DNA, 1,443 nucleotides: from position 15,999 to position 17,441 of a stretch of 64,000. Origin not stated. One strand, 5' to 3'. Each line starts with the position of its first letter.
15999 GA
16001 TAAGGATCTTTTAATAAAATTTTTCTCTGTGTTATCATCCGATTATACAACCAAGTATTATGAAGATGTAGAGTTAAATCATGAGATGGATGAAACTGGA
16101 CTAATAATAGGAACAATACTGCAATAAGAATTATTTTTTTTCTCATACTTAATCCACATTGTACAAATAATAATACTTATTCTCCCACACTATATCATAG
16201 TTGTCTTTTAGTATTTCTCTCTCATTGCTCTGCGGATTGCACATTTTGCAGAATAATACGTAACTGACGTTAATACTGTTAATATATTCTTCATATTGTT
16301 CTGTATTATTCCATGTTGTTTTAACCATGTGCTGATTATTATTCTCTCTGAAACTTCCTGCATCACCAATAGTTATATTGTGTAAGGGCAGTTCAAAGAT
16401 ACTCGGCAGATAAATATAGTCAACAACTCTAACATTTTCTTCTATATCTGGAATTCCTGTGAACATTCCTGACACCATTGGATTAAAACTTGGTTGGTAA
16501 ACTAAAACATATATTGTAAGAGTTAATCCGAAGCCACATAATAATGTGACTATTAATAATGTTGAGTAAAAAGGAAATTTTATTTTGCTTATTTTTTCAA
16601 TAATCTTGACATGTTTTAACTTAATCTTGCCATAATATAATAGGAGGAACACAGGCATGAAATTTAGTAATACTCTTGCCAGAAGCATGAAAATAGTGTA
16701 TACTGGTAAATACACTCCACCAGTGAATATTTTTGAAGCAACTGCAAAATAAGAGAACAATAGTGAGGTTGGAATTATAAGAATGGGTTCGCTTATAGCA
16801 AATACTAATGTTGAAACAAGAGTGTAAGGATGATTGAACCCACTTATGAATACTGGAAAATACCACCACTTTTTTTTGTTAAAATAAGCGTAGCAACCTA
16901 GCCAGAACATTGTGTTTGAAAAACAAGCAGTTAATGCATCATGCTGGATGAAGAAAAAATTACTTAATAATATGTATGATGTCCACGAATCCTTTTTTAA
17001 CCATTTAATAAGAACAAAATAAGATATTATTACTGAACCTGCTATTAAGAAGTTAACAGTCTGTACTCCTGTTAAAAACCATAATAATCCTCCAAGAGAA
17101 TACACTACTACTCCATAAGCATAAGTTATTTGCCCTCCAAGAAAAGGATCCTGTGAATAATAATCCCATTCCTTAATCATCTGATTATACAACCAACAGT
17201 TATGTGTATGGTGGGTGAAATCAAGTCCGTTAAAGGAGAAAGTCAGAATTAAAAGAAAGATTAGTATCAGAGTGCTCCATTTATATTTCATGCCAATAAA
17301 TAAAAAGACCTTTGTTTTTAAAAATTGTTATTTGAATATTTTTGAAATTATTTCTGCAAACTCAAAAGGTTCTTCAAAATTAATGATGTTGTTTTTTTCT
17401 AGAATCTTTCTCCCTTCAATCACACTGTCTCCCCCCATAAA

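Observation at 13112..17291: Island of three very large polytopic membrane proteins (two tandem paralogs) next to GT2 and NDP-sugar pyrophosphorylase genes: putative cell-surface glycosylation / glycan polymerase module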

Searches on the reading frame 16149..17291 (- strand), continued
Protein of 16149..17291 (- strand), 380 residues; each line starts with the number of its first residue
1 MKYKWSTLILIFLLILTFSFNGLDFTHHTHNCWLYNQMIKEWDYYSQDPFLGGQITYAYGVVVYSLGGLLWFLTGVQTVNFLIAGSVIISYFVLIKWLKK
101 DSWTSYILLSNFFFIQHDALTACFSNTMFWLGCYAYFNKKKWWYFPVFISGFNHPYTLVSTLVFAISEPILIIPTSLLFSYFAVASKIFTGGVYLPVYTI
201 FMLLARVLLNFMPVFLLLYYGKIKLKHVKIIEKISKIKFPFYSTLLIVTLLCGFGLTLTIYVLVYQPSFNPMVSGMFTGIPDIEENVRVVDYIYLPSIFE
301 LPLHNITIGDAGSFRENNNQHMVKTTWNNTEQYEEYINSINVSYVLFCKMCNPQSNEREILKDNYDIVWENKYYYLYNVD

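Call 51: find_encoding_contigs(protein=P0020, flank=8000, max_places=1)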
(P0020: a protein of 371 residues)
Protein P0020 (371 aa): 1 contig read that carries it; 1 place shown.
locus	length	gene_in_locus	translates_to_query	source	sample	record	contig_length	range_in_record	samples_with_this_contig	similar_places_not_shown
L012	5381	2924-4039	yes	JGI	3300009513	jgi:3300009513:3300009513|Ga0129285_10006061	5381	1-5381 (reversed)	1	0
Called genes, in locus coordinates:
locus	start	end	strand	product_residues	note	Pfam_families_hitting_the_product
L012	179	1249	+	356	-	PF22042:EF-G_D2, PF00266:Aminotran_5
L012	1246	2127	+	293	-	PF00389:2-Hacid_dh, PF02826:2-Hacid_dh_C, PF00670:AdoHcyase_NAD (faint)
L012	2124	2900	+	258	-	PF02475:TRM5-TYW2_MTfase, PF05050:Methyltransf_21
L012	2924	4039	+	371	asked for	-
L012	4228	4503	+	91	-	-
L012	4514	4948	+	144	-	-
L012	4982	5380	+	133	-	?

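Call 52: find_encoding_contigs(protein=P0022, flank=8000, max_places=1)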
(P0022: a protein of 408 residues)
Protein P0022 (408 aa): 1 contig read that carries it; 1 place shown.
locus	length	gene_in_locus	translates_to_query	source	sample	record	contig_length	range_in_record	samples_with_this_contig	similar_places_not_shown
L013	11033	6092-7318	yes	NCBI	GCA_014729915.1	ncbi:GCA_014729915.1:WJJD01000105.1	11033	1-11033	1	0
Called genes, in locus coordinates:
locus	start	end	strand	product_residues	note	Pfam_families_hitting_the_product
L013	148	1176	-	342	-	-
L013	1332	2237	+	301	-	-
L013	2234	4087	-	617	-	-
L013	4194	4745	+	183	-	-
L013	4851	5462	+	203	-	PF02732:ERCC4, PF00633:HHH (faint), PF12826:HHH_2 (weak), PF14520:HHH_5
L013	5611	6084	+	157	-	-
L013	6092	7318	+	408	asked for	-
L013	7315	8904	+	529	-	PF04851:ResIII, PF00270:DEAD, PF21210:RNA_helicase_helical, PF00271:Helicase_C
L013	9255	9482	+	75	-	-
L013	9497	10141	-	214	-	PF00730:HhH-GPD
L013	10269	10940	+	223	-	PF12811:BaxI_1, PF01027:Bax1-I (weak)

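Call 53: find_encoding_contigs(protein=P0024, flank=8000, max_places=1)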
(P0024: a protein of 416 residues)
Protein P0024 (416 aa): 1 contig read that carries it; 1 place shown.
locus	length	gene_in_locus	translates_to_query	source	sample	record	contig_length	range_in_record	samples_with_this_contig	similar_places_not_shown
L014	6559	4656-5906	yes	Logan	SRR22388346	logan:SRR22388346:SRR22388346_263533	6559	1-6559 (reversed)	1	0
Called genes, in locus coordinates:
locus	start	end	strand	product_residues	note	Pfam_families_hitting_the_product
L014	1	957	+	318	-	?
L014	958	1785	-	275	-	-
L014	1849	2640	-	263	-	PF08843:AbiEii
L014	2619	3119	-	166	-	-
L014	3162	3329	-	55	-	-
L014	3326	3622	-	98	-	-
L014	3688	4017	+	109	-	-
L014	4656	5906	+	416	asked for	-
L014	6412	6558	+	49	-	?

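Call 83: find_related_loci(query=A1, collection=metagenome_contigs, flank=6000)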
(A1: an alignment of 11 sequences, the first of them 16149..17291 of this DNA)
Query A1 (380 aa) in metagenome_contigs; peptide patterns used: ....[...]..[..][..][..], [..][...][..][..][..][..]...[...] (x = any residue, [..] = any of these).
116 stretches matched a pattern; 5 encode a relative of the query (tblastn E <= 1e-3); 4 distinct loci.
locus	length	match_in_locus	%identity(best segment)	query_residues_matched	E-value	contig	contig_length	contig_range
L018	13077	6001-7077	51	22-379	2e-127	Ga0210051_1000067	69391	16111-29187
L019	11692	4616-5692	51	22-379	2e-127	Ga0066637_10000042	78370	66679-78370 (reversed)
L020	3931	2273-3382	28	2-380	2e-42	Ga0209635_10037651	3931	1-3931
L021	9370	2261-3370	28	2-380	2e-42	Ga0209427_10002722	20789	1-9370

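Call 85: search_protein_families(library=pfam, proteins=[L021:603-2048:+, L021:3499-4281:+, L021:4337-4960:+, L021:4953-6305:+, L021:6569-7840:+, L021:32-493:+, L018:7844-8557:+], max_evalue=0.001)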
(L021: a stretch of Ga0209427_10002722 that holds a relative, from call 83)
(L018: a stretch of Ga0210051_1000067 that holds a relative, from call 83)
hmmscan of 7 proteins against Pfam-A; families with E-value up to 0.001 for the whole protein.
L021:603-2048:+ (482 aa): 0 families

L021:3499-4281:+ (261 aa): 9 families
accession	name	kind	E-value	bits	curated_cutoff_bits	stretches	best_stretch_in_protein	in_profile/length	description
PF08241.18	Methyltransf_11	-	5.4e-19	69.1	21.2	1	46-136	1-94/95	Methyltransferase domain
PF07021.18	MetW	-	1.8e-17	64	21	1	30-201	3-164/193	Methionine biosynthesis protein MetW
PF13649.12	Methyltransf_25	-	4.2e-14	53.4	27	1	45-132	1-96/97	Methyltransferase domain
PF13847.12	Methyltransf_31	-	8.2e-14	52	27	1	44-146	6-118/145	Methyltransferase domain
PF13489.12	Methyltransf_23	-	8.5e-14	52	27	1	40-201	21-163/164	Methyltransferase domain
PF08242.18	Methyltransf_12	-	6.8e-11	43.2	30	1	46-132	1-95/98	Methyltransferase domain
PF01209.24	Ubie_methyltran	-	4.6e-05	23.3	20.1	1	36-138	41-152/233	ubiE/COQ5 methyltransferase family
PF05148.21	Methyltransf_8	-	0.00018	21.9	27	1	39-152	70-169/219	Hypothetical methyltransferase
PF03141.22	Methyltransf_29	-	0.00025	20.2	23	1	43-142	119-222/506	Putative S-adenosyl-L-methionine-dependent methyltransferase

L021:4337-4960:+ (208 aa): 1 family
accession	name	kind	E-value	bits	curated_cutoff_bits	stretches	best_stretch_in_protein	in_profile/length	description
PF08242.18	Methyltransf_12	-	0.00049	21.2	30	1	41-108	4-83/98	Methyltransferase domain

L021:4953-6305:+ (451 aa): 2 families
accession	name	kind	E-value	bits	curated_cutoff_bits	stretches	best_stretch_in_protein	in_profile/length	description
PF00668.25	Condensation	-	8.9e-16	58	30.6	1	29-293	28-283/456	Condensation domain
PF07247.17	AATase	-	2.9e-06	26.6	22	0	236-383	271-439/500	Alcohol acetyltransferase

L021:6569-7840:+ (424 aa): 1 family
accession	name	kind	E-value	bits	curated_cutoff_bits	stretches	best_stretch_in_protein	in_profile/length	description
PF00668.25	Condensation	-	6.8e-13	48.6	30.6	1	8-301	34-320/456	Condensation domain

L021:32-493:+ (154 aa): 1 family
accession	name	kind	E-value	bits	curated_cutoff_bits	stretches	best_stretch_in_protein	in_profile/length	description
PF02801.28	Ketoacyl-synt_C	-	1.9e-35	121.9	20.8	1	2-112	6-119/119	Beta-ketoacyl synthase, C-terminal domain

L018:7844-8557:+ (238 aa): 3 families
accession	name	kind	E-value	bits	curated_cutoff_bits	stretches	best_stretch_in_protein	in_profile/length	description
PF00132.30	Hexapep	-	2.4e-14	52.8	27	1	177-210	2-35/36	Bacterial transferase hexapeptide (six repeats)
PF25084.1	LbH_EIF2B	-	1.1e-09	38.6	54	2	154-219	16-80/105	EIF2B subunit epsilon LbH domain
PF14602.12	Hexapep_2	-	6.4e-08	32.6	27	1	177-209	2-32/34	Hexapeptide repeat of succinyl-transferase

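Call 88: search_protein_families(library=ncbifam, alignment_id=A2, max_evalue=1)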
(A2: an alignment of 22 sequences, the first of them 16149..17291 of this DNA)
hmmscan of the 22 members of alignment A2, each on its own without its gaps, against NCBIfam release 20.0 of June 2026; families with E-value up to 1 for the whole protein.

A. member 1, window:16149-17291:- (380 aa): 0 families

B. families by the number of members that match (of 22 scanned): 2 families
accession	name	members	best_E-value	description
TIGR01932.1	hflC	1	0.28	protease modulator HflC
NF005783.0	PRK07597.9-4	1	0.46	preprotein translocase subunit SecE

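Call 90: search_solved_structures(query=A2, max_evalue=10)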
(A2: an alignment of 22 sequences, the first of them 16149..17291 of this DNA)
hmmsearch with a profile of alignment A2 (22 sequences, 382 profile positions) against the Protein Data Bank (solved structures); distinct sequences matched with E-value up to 10: 0.

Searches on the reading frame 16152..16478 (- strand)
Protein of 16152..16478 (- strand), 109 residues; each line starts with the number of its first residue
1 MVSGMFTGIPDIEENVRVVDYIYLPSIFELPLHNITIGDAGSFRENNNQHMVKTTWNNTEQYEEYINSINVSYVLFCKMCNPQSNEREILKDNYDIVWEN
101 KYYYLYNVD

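Call 66: search_solved_structures(query=A4, max_evalue=10, show_alignments=2)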
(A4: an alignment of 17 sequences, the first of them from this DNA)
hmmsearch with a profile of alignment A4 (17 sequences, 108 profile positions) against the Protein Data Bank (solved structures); distinct sequences matched with E-value up to 10: 3.
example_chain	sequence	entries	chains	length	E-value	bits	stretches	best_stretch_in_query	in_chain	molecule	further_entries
5ysp_A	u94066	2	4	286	1.5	12.1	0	39-66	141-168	TM0415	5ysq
7e4l_A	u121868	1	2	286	1.6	12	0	39-66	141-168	PfkB domain-containing protein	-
1vk4_A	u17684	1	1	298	1.6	12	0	39-66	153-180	PfkB Carbohydrate kinase TM0415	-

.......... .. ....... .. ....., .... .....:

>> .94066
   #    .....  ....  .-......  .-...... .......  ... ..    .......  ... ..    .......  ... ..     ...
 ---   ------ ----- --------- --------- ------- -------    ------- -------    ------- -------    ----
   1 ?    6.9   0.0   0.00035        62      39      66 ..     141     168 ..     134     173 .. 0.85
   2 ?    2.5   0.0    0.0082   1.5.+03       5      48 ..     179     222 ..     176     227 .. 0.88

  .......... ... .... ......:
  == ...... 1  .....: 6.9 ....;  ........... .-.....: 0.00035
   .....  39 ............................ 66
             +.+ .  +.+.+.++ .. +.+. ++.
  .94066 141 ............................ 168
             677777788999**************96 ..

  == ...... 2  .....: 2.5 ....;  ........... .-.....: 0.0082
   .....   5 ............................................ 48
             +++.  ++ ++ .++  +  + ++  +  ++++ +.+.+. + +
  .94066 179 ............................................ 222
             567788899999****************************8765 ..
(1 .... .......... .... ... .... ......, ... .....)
